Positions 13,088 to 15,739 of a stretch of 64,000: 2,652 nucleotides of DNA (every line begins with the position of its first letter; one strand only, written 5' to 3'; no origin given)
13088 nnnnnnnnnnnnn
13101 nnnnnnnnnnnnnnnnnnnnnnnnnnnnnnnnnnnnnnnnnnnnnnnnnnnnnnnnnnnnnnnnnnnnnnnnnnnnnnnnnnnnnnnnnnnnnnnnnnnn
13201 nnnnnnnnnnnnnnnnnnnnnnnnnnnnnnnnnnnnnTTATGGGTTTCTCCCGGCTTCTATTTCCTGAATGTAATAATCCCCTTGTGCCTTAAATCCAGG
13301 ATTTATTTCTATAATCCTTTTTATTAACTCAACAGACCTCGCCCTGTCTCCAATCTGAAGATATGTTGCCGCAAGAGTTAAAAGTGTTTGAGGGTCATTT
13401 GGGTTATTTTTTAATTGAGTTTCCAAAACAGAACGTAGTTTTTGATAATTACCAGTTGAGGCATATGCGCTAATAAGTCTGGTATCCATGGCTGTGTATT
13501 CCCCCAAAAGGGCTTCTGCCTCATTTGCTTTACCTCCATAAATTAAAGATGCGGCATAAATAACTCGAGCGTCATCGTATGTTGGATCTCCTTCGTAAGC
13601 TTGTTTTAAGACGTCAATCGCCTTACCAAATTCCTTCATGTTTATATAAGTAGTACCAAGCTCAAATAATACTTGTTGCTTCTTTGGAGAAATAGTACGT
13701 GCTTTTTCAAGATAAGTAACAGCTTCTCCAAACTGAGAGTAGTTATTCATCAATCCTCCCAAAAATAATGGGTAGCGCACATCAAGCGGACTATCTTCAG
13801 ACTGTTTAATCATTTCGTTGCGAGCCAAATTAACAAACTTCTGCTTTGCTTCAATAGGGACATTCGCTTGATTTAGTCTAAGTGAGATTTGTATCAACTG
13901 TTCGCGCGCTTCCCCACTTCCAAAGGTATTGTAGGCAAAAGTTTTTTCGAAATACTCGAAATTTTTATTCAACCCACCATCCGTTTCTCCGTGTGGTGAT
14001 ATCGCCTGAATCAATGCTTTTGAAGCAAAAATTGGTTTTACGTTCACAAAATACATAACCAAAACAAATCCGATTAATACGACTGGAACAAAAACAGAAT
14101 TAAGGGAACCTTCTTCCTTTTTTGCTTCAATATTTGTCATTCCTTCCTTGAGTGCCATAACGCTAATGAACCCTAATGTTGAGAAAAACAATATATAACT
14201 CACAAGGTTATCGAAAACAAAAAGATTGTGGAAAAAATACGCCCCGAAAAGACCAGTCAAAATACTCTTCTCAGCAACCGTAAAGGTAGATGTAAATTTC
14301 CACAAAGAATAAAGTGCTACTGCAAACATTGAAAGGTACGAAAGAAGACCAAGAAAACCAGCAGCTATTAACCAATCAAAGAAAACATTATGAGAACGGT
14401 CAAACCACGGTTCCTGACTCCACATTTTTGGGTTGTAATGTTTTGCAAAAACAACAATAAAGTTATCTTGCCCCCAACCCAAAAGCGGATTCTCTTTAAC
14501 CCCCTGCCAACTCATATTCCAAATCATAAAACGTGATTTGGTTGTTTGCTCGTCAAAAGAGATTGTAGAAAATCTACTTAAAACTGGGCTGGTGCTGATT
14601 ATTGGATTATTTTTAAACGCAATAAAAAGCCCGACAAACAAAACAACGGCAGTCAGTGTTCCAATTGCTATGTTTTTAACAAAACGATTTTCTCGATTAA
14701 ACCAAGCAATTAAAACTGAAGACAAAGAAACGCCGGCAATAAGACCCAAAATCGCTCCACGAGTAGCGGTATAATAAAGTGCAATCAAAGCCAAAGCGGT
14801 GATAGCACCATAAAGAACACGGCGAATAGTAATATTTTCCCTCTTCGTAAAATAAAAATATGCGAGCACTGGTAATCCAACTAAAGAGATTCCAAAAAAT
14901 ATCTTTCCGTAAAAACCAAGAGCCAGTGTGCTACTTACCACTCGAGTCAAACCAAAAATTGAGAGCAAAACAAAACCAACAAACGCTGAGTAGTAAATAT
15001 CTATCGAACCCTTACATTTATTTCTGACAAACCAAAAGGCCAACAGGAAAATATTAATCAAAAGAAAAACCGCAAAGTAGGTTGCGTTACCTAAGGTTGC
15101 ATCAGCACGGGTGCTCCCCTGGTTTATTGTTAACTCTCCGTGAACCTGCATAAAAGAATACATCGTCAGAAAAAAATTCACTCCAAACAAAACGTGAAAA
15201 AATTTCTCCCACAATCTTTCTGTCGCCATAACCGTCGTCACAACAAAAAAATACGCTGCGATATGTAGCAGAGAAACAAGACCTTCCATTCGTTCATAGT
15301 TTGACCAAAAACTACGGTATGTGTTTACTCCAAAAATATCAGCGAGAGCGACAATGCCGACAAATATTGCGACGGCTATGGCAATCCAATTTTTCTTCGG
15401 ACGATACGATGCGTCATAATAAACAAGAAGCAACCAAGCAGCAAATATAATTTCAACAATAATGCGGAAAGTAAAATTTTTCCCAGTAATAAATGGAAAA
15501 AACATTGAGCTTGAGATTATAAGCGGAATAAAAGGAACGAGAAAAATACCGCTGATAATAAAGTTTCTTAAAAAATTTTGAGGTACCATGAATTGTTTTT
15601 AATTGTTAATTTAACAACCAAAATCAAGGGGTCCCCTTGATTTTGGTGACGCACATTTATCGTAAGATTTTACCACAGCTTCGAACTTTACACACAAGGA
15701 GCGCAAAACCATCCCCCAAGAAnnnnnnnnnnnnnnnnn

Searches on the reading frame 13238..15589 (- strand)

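Call 9: search_protein_families(library=pfam, proteins=[window:13238-15589:-], max_evalue=0.01)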
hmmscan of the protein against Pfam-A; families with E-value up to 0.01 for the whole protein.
window:13238-15589:- (783 aa): 20 families
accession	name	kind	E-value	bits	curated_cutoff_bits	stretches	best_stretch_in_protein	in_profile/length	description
PF04932.20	Wzy_C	-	3.9e-21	75.9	31.7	1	263-419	2-149/149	O-Antigen ligase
PF14559.12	TPR_19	-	3.9e-16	59.6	25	3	652-702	5-55/68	Tetratricopeptide repeat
PF13428.12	TPR_14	-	1.1e-11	44.6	23.5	0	704-741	6-43/44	Tetratricopeptide repeat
PF12895.13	ANAPC3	-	7.7e-11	42.6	27.2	1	617-697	2-81/82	Anaphase-promoting complex, cyclosome, subunit 3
PF13181.12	TPR_8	-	1.4e-09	37.8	25.7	0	639-669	2-32/34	Tetratricopeptide repeat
PF07719.23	TPR_2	-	6.8e-08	32.5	27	0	640-666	3-29/34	Tetratricopeptide repeat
PF13176.12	TPR_7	-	1.4e-06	28.3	27.9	0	707-733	7-35/36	Tetratricopeptide repeat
PF23914.1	TPR_CcmH_CycH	-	1.6e-06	28.5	42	0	644-702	56-117/158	Cytochrome c-type biogenesis protein H TPR domain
PF13431.12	TPR_17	-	1.6e-06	28.4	24.4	0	726-748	6-28/34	Tetratricopeptide repeat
PF00515.34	TPR_1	-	2.5e-06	27.5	27.8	0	640-666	3-29/34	Tetratricopeptide repeat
PF14561.12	TPR_20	-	3.5e-06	27.7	25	0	722-767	11-56/90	Tetratricopeptide repeat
PF13424.12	TPR_12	-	8.6e-06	26.3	30.1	0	619-667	18-74/77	Tetratricopeptide repeat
PF25063.1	ARM_TT21_C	-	1.6e-05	25.3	35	1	609-673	134-199/209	Tetratricopeptide repeat protein 21 C-terminal ARM domain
PF00637.26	Clathrin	-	2.2e-05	24.7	29.6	0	615-663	18-67/143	Region in Clathrin and VPS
PF25068.1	ARM_TT21_4th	-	0.00015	22.5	30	1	619-677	14-71/153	Tetratricopeptide repeat protein 21 forth ARM domain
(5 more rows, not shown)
